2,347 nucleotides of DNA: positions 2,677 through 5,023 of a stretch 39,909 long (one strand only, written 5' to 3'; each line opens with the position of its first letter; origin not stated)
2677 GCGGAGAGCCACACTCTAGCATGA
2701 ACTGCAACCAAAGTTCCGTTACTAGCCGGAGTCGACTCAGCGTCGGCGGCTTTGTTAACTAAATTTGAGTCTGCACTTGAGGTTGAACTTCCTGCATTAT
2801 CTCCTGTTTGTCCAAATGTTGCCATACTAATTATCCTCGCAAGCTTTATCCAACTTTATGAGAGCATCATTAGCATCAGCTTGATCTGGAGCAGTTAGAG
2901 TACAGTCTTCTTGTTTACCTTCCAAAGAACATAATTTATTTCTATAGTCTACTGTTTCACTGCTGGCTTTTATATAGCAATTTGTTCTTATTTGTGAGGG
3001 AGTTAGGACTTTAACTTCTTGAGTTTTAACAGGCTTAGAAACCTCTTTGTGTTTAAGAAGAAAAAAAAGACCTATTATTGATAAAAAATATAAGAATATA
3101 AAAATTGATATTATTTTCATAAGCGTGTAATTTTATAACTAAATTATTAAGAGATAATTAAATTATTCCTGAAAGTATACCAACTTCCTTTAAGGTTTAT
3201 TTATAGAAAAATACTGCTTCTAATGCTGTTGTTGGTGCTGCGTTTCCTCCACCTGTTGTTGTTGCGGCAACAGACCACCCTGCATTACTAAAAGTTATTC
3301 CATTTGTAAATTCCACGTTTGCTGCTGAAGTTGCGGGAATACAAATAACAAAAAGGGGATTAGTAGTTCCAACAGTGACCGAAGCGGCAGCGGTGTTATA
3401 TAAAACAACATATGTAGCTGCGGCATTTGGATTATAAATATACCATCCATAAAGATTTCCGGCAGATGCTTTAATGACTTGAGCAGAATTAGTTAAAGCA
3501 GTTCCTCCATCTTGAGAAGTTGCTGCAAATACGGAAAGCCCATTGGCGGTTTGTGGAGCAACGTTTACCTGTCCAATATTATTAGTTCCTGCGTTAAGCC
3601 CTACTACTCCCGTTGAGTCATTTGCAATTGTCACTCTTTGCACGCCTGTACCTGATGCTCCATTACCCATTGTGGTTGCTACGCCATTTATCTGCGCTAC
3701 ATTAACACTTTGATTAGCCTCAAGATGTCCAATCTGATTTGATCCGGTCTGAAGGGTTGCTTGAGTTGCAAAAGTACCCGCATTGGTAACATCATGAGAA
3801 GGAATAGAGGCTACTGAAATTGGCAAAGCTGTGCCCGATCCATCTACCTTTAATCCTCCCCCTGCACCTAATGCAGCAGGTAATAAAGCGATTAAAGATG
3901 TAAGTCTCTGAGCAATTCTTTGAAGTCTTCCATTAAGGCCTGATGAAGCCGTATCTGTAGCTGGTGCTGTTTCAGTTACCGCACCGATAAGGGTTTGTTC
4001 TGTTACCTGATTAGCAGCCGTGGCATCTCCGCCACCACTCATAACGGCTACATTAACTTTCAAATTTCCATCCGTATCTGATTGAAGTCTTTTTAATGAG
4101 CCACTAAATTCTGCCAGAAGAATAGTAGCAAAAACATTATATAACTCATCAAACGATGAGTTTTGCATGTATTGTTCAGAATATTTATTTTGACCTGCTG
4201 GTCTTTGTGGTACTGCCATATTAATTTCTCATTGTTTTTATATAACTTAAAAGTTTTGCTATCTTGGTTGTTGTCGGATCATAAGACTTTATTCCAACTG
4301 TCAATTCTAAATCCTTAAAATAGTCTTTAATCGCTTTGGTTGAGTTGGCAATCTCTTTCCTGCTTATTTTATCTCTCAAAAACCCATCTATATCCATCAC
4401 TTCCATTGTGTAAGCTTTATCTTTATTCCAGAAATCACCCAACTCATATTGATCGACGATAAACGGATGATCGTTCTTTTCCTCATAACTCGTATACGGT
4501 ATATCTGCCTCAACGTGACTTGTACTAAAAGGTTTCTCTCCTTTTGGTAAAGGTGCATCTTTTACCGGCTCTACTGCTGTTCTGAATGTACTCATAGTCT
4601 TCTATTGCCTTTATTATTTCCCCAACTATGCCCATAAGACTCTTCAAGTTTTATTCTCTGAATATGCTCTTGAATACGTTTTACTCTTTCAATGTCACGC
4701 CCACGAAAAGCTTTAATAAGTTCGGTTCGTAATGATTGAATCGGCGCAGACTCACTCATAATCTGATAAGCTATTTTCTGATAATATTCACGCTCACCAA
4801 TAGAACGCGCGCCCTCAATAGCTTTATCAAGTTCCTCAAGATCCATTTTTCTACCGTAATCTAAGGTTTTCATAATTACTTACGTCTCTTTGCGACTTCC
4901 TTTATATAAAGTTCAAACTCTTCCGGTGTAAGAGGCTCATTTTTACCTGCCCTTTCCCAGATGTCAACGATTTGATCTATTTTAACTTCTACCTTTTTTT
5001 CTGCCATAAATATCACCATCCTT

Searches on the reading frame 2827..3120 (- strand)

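Call 5: search_protein_families(library=pfam, proteins=[window:2827-3120:-], max_evalue=0.1)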
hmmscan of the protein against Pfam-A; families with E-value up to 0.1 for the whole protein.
window:2827-3120:- (97 aa): 2 families
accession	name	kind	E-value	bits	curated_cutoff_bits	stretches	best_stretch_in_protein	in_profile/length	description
PF09716.15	ETRAMP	-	0.011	16.2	29.1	1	1-40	1-41/81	Malarial early transcribed membrane protein (ETRAMP)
PF12046.13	CCB1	-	0.061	13.2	25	1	7-41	6-37/168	Cofactor assembly of complex C subunit B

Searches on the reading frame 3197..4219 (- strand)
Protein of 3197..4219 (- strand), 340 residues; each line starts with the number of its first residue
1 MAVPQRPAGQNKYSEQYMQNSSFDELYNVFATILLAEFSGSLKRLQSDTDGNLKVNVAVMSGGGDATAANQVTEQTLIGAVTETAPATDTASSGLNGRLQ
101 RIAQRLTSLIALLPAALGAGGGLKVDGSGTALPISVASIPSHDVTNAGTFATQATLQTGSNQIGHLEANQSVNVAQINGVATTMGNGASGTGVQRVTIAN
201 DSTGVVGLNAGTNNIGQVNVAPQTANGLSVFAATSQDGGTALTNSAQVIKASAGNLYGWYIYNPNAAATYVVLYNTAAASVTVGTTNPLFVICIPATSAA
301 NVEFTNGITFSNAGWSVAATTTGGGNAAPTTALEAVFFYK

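Call 5: search_protein_families(library=pfam, proteins=[window:3197-4219:-], max_evalue=0.1)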
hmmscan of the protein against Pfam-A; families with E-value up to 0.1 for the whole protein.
window:3197-4219:- (340 aa): 0 families

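Call 8: search_protein_families(library=phrogs, proteins=[window:3197-4219:-], max_evalue=0.01)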
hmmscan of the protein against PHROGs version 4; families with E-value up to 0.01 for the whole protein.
window:3197-4219:- (340 aa): 0 families
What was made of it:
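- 2298..4219 (-): Variable slot: g340 (3197-4219), g97 (2827-3120, N-terminal TM segment) and g175 (2298-2825). These are candidate acceptor or fibre-like proteins. No family hits (calls 5, 8).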

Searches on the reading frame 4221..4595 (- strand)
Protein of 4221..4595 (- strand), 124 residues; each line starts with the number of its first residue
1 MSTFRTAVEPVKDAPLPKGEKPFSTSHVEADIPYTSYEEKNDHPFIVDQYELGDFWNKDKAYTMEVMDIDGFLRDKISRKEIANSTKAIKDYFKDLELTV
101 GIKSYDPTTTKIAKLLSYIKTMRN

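Call 5: search_protein_families(library=pfam, proteins=[window:4221-4595:-], max_evalue=0.1)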
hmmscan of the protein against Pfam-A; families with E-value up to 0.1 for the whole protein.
window:4221-4595:- (124 aa): 1 family
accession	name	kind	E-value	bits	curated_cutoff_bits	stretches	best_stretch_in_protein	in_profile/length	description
PF24911.1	YfjL_C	-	0.043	14.8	28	1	19-99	12-81/117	YfjL-like C-terminal domain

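Call 9: search_protein_families(library=phrogs, proteins=[window:4221-4595:-], max_evalue=0.01)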
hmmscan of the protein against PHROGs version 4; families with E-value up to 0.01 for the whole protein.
window:4221-4595:- (124 aa): 0 families

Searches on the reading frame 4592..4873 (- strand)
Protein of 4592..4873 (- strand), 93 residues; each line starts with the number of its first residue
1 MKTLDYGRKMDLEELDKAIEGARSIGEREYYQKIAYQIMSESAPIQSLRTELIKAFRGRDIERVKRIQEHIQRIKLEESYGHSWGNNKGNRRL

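Call 5: search_protein_families(library=pfam, proteins=[window:4592-4873:-], max_evalue=0.1)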
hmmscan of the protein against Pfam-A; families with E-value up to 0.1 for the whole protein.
window:4592-4873:- (93 aa): 1 family
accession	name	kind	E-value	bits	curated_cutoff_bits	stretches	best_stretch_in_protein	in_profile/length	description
PF25588.1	DUF7934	-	0.039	13.7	30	1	13-77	153-213/333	Family of unknown function (DUF7934)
